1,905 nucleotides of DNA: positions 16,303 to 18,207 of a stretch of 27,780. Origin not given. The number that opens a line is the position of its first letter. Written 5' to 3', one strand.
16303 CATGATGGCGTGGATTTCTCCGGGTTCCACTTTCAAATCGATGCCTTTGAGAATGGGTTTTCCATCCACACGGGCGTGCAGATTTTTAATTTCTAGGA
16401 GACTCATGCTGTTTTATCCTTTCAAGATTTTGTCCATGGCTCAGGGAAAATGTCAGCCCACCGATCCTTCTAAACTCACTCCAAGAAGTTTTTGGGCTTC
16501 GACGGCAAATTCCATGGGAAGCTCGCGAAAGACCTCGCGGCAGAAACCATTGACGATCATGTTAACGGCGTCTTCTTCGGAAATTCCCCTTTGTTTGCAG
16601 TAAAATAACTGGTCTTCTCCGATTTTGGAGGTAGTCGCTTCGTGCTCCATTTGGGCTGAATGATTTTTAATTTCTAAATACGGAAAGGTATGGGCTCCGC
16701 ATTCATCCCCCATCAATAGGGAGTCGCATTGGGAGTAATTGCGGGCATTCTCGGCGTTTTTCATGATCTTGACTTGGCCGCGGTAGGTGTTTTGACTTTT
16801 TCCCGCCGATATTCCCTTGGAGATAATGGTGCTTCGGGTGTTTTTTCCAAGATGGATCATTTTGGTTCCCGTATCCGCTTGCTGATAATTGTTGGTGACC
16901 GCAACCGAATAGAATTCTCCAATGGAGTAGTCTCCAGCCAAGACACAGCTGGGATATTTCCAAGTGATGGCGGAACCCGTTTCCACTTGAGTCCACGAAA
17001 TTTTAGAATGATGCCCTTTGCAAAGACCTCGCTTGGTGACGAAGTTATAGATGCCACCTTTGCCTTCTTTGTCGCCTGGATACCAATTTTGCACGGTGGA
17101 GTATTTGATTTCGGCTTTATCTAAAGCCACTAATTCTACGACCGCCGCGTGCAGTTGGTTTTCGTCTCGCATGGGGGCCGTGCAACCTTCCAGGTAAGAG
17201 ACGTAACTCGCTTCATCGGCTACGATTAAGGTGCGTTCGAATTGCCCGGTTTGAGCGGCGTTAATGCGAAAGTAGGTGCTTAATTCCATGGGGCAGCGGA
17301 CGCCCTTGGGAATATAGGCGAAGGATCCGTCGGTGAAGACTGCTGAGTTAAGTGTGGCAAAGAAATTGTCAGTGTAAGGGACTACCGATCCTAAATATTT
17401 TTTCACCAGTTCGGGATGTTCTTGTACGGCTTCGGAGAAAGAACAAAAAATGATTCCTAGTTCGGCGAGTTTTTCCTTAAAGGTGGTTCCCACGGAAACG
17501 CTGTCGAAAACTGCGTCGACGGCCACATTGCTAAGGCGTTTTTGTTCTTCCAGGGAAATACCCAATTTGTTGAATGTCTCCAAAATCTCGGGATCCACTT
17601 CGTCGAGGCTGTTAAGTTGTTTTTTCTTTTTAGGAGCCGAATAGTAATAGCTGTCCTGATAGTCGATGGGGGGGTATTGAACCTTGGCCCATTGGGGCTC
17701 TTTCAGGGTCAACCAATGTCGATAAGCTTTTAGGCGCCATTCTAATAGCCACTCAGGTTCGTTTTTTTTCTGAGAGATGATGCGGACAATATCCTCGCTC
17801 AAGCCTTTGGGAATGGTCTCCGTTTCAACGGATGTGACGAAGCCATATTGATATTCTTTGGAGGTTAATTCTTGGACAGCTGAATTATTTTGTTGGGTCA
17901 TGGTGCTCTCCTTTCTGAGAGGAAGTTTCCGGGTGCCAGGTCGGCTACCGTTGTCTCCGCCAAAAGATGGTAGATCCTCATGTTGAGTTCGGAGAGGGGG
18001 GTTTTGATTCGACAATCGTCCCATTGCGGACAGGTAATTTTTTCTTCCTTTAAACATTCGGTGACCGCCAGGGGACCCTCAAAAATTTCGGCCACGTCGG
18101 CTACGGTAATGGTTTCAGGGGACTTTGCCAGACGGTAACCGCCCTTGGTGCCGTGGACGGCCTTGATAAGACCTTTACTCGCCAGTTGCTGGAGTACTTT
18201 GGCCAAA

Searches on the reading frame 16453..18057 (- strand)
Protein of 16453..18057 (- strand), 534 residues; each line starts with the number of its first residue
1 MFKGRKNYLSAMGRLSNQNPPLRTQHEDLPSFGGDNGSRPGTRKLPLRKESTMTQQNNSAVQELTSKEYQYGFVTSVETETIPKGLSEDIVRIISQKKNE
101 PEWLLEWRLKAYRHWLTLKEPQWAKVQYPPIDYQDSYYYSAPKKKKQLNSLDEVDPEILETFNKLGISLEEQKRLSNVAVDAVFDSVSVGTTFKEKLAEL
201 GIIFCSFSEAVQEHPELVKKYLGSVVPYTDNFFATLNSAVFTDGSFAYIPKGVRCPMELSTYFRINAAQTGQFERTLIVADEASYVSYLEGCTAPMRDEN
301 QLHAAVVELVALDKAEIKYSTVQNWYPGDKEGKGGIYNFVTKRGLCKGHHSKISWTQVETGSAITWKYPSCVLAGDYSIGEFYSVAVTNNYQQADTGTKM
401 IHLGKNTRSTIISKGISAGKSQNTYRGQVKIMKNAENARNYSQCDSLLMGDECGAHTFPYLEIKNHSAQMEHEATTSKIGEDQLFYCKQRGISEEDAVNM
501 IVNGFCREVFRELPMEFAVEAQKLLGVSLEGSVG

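Call 3: search_protein_families(library=pfam, proteins=[window:16453-18057:-], max_evalue=0.01)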
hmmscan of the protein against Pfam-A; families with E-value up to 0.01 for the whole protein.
window:16453-18057:- (534 aa): 2 families
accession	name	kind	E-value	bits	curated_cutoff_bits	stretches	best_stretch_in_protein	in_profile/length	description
PF01458.23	SUFBD_core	-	5.6e-81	271.8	27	1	263-505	1-232/232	SUF system FeS cluster assembly, SufBD core domain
PF19295.5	SufBD_N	-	1.5e-10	41.4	23.5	1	183-255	95-166/172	SufBD protein N-terminal region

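Call 4: search_protein_families(library=ncbifam, proteins=[window:16453-18057:-], max_evalue=0.01)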
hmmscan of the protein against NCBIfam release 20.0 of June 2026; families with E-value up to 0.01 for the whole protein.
window:16453-18057:- (534 aa): 5 families
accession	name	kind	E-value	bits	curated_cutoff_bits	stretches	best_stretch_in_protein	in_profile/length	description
NF008773.0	PRK11814.1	equivalog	4.5e-283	939.1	717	1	53-534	3-484/484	Fe-S cluster assembly protein SufB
TIGR01980.1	sufB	equivalog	4.8e-198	658.3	346.4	1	68-525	2-448/448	Fe-S cluster assembly protein SufB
NF052511.1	SUF_like_SmsB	exception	3.3e-53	181.3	650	1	86-531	12-443/445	SUF-like minimal system protein SmsB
TIGR01981.1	sufD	equivalog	2e-50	171.7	222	1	239-518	2-271/275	Fe-S cluster assembly protein SufD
NF008194.0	PRK10948.1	equivalog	6.7e-18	64.7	489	1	361-513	249-401/423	Fe-S cluster assembly protein SufD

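Call 16: find_homologous_proteins(query=window:16456-17901:-)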
Query window:16456-17901:- (482 aa): 8000 proteins with E <= 0.001 among 8000 candidates; the best 120 are listed.
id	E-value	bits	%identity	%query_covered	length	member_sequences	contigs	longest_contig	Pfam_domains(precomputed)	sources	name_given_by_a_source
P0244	0.0e+0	1104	100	100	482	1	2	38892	PF01458.24,PF19295.6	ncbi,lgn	-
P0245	0.0e+0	1078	97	100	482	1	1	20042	PF01458.24,PF19295.6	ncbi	-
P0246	2.8e-291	984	88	99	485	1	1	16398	PF01458.24,PF19295.6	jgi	-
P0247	6.6e-291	983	87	100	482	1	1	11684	PF01458.24,PF19295.6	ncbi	-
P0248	9.3e-285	963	86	100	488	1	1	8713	PF01458.24,PF19295.6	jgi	jgi:Fe-S cluster assembly protein SufB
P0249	1.5e-284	962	85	100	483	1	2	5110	PF01458.24,PF19295.6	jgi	jgi:Fe-S cluster assembly protein SufB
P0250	2.6e-284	961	85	99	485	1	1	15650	PF01458.24,PF19295.6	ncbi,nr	ncbi:MAG: Fe-S cluster assembly protein SufB [Deltaproteobacteria bacterium]|nr:Fe-S cluster assembl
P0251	1.4e-282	955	85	99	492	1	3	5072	PF01458.24,PF19295.6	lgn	-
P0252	2.5e-281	951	85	99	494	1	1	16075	PF01458.24,PF19295.6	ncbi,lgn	-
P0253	3.2e-281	951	84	100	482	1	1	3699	PF01458.24,PF19295.6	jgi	-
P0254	6.2e-281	950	85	99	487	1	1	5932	PF01458.24,PF19295.6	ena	-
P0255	5.8e-280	947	84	100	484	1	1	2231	PF01458.24,PF19295.6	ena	-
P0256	1.6e-279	945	85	99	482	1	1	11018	PF01458.24,PF19295.6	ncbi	-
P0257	1.7e-279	945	84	98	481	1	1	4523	PF01458.24,PF19295.6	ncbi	-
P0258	1.9e-279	945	82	100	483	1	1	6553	PF01458.24,PF19295.6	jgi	-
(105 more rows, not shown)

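Call 18: find_encoding_contigs(protein=P0245, flank=8000, max_places=3)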
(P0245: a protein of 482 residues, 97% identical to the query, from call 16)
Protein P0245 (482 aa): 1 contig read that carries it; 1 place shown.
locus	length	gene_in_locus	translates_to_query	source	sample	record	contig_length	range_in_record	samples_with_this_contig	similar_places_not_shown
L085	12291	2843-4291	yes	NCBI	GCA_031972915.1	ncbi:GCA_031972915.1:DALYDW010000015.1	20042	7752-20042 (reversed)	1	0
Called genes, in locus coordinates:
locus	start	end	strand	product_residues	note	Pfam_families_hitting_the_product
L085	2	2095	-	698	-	?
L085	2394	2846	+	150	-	PF02082:Rrf2, PF01978:TrmB (faint)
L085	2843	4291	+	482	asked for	PF19295:SufBD_N, PF01458:SUFBD_core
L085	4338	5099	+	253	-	PF00005:ABC_tran, PF02463:SMC_N (faint)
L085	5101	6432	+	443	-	PF19295:SufBD_N, PF01458:SUFBD_core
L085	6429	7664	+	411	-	PF00155:Aminotran_1_2, PF00266:Aminotran_5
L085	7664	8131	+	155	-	PF01592:NifU_N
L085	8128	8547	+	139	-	PF01883:FeS_assembly_P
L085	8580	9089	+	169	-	PF01894:YjbQ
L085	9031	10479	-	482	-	-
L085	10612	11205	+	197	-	PF01106:NifU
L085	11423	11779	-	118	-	PF06170:DUF983 (weak)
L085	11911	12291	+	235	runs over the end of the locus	PF04264:YceI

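Call 19: find_encoding_contigs(protein=P0246, flank=8000, max_places=3)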
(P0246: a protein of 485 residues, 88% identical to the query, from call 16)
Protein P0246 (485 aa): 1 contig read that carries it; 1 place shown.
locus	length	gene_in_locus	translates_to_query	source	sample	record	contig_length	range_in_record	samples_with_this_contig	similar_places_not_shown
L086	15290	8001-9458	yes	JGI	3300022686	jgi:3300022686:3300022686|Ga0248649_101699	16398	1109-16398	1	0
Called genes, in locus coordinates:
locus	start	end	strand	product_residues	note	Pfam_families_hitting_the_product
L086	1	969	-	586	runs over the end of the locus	PF02771:Acyl-CoA_dh_N, PF02770:Acyl-CoA_dh_M, PF00441:Acyl-CoA_dh_1, PF08028:Acyl-CoA_dh_2 (weak), PF12806:Acyl-CoA_dh_C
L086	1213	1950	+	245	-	PF01797:Y1_Tnp (weak)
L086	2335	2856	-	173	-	-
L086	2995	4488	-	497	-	PF13396:PLDc_N, PF13091:PLDc_2, PF00614:PLDc (weak), PF13091:PLDc_2, PF00614:PLDc (weak)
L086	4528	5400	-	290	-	PF00561:Abhydrolase_1, PF12146:Hydrolase_4, PF12697:Abhydrolase_6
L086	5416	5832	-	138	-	PF00210:Ferritin, PF02915:Rubrerythrin (weak)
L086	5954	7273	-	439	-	PF00924:MS_channel_2nd, PF21082:MS_channel_3rd (weak)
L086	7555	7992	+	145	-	PF02082:Rrf2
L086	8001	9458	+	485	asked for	PF19295:SufBD_N, PF01458:SUFBD_core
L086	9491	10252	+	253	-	PF02463:SMC_N (faint), PF00005:ABC_tran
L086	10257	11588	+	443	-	PF19295:SufBD_N, PF01458:SUFBD_core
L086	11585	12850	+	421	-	PF00155:Aminotran_1_2, PF00266:Aminotran_5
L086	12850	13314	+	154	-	PF01592:NifU_N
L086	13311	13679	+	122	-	PF01883:FeS_assembly_P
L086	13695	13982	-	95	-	-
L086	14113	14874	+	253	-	PF01047:MarR (weak), PF12802:MarR_2 (weak), PF13412:HTH_24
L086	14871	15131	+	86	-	PF14213:DUF4325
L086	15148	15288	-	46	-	?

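Call 20: find_encoding_contigs(protein=P0247, flank=8000, max_places=3)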
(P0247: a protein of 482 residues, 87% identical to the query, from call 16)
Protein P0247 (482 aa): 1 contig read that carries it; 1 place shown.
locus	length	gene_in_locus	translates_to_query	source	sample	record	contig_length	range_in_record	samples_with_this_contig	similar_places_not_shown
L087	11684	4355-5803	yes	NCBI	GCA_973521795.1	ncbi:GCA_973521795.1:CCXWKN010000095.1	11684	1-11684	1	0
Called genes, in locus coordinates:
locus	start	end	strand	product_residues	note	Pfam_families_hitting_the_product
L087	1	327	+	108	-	?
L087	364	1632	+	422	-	PF02353:CMAS, PF13489:Methyltransf_23 (weak), PF08241:Methyltransf_11 (weak), PF08242:Methyltransf_12 (weak), PF13649:Methyltransf_25 (weak)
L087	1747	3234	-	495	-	PF13396:PLDc_N, PF13091:PLDc_2, PF00614:PLDc (weak), PF13091:PLDc_2, PF00614:PLDc (weak)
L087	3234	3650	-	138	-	PF00210:Ferritin, PF02915:Rubrerythrin (weak)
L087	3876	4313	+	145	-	PF02082:Rrf2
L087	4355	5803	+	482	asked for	PF19295:SufBD_N, PF01458:SUFBD_core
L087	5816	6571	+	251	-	PF02463:SMC_N (faint), PF00005:ABC_tran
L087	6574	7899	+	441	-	PF19295:SufBD_N, PF01458:SUFBD_core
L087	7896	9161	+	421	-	PF00266:Aminotran_5, PF00155:Aminotran_1_2, PF01053:Cys_Met_Meta_PP (faint), PF01041:DegT_DnrJ_EryC1 (faint)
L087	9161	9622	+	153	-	PF01592:NifU_N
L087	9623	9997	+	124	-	PF01883:FeS_assembly_P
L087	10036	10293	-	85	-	PF04226:Transgly_assoc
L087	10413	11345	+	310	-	PF00149:Metallophos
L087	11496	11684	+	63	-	?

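Call 25: search_protein_families(library=ncbifam, proteins=[L086:5416-5832:-, L087:3234-3650:-, L085:2-2095:-, L086:5954-7273:-], max_evalue=0.001)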
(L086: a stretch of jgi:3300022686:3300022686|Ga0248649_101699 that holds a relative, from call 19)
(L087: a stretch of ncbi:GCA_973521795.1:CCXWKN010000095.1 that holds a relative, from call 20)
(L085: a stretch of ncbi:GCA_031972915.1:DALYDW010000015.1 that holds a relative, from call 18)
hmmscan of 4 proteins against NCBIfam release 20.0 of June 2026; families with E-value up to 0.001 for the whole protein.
L086:5416-5832:- (138 aa): 3 families
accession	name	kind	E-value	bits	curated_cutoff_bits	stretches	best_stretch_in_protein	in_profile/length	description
TIGR00754.1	bfr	equivalog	2.4e-07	30.9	125.55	1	4-135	5-136/157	bacterioferritin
NF040955.1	Arch_DPS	equivalog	0.00044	19.9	250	0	2-130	14-152/177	DNA protection during starvation protein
NF041388.1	DNAstvprot_Halo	equivalog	0.00064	19.7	170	1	3-131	21-154/171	DNA starvation/stationary phase protection protein DpsA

L087:3234-3650:- (138 aa): 2 families
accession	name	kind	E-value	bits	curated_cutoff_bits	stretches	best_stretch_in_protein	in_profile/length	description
TIGR00754.1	bfr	equivalog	4.2e-09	36.6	125.55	1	3-134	4-135/157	bacterioferritin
NF040955.1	Arch_DPS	equivalog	0.00021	20.9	250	0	2-129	14-151/177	DNA protection during starvation protein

L085:2-2095:- (698 aa): 0 families

L086:5954-7273:- (439 aa): 0 families

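Call 58: search_solved_structures(query=L086:5416-5832:-, max_evalue=0.01)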
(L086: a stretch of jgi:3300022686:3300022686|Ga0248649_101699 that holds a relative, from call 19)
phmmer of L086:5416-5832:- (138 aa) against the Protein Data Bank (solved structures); distinct sequences matched with E-value up to 0.01: 47.
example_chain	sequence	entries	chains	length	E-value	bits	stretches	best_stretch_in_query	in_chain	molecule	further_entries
8w1d_A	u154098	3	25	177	3.7e-16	62.6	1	2-136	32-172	DPS-LIKE PROTEIN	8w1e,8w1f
2qqy_A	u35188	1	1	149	2.9e-12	50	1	2-137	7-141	Sigma B operon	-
9viw_A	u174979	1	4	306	4.4e-11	46.2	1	6-135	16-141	Bacterioferritin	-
9qq4_A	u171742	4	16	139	5.2e-11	46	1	3-136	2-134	Bacterioferritin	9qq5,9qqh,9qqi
1nf4_A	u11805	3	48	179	8e-09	38.9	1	4-136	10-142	bacterioferritin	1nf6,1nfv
3gvy_A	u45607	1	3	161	1.3e-08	38.2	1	4-136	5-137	Bacterioferritin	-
9gzu_A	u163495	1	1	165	1.8e-08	37.8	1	4-135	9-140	Bacterioferritin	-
8sqo_A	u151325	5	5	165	1.8e-08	37.8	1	4-135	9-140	Bacterioferritin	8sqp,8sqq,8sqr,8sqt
3fvb_A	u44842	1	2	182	2.4e-08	37.3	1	4-135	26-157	Bacterioferritin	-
2vzb_A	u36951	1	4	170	8.4e-08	35.6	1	1-136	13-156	PUTATIVE BACTERIOFERRITIN-RELATED PROTEIN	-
4am2_A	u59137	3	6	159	2.9e-07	33.9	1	3-135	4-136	BACTERIOFERRITIN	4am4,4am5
1jgc_A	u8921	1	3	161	6e-06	29.6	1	4-136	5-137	bacterioferritin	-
3uof_A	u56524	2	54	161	6.6e-06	29.5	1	7-135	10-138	Bacterioferritin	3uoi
3qb9_A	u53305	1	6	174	7.8e-06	29.2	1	7-135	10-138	Bacterioferritin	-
2wtl_A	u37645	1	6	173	8.3e-06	29.2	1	7-135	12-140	BACTERIOFERRITIN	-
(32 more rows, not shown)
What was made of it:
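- Closest known: Dps-like / bacterioferritin-like cage ferritins. Same: In relatives L086 and L087, such a gene occupies the same syntenic slot next to Rrf2-suf (calls 19, 20, 58).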
